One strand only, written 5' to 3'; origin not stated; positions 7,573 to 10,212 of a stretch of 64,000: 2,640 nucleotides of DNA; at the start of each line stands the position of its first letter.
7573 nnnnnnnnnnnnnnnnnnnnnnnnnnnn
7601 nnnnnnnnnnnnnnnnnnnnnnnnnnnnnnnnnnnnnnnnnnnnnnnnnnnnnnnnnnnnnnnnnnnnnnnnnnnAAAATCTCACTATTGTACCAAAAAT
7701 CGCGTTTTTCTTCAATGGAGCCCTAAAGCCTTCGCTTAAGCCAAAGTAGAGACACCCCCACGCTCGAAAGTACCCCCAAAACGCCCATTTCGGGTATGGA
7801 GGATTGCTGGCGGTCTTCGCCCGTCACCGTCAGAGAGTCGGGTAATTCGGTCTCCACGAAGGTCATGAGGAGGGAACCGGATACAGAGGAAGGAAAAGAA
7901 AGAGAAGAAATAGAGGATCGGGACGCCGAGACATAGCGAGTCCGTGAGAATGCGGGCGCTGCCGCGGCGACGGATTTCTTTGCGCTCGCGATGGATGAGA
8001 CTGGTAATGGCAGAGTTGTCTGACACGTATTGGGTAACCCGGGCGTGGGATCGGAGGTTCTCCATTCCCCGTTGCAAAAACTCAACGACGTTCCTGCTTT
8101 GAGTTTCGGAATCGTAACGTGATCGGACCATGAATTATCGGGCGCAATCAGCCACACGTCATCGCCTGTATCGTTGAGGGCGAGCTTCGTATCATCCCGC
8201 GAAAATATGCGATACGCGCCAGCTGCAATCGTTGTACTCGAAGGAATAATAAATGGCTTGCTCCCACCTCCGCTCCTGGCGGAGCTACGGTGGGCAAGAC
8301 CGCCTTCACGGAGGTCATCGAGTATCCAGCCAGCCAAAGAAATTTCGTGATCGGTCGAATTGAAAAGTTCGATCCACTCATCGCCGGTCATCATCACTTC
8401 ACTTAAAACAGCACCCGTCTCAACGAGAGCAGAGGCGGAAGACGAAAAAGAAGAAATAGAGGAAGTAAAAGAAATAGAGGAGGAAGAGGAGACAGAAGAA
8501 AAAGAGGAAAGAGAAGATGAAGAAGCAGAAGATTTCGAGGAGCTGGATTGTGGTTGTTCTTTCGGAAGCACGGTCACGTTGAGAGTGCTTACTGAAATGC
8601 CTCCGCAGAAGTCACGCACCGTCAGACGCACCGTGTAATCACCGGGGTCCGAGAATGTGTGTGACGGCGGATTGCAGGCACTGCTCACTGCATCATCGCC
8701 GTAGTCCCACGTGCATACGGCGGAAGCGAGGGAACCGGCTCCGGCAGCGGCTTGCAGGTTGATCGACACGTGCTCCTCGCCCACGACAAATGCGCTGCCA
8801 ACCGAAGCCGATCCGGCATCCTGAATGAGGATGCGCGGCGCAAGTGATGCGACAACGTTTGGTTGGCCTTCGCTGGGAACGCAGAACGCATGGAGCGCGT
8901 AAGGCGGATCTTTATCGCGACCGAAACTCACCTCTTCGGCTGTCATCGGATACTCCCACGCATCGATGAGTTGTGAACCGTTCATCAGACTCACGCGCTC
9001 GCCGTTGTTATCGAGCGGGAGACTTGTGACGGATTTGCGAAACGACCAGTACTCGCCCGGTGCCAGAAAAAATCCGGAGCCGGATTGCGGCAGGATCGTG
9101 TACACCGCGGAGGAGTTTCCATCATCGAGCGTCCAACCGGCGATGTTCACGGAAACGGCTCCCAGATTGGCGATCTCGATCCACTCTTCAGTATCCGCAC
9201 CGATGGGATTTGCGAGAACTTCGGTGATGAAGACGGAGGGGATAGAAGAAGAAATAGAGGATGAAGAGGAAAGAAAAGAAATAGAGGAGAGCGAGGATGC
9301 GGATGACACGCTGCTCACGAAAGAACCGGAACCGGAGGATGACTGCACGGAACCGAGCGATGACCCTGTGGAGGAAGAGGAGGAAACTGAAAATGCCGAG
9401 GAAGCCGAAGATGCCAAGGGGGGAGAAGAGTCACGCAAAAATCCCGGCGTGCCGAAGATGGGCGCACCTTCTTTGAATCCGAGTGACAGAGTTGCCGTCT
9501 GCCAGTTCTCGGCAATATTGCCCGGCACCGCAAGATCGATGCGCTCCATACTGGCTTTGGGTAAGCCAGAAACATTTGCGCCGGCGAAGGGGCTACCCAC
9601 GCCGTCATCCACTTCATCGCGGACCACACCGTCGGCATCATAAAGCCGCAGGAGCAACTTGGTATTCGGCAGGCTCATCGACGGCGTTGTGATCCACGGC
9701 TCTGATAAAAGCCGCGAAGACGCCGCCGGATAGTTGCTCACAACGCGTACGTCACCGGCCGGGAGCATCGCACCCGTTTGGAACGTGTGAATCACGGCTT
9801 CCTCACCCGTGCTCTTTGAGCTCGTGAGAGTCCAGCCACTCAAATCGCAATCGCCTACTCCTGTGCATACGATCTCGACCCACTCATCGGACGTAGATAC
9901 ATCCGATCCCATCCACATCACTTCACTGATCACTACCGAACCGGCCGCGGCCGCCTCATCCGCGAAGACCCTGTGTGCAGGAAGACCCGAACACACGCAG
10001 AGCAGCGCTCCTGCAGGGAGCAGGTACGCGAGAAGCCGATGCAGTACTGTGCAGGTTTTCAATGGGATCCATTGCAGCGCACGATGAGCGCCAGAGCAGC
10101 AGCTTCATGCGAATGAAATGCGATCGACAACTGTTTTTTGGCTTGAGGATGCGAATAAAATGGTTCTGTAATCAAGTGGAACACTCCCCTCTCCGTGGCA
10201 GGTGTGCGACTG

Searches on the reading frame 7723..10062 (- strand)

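Call 10: search_protein_families(library=pfam, proteins=[window:7723-10062:-], max_evalue=0.001)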
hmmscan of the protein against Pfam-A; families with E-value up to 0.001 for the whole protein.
window:7723-10062:- (779 aa): 3 families
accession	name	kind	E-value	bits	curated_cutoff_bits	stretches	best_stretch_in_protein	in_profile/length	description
PF00932.25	LTD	-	9.3e-40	135.8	34.3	3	272-371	3-107/109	Lamin Tail Domain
PF18911.6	PKD_4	-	3.3e-11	43.5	27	1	448-498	35-85/85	PKD domain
PF00801.26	PKD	-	1.2e-05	25.7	23.5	1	429-490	14-73/80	PKD domain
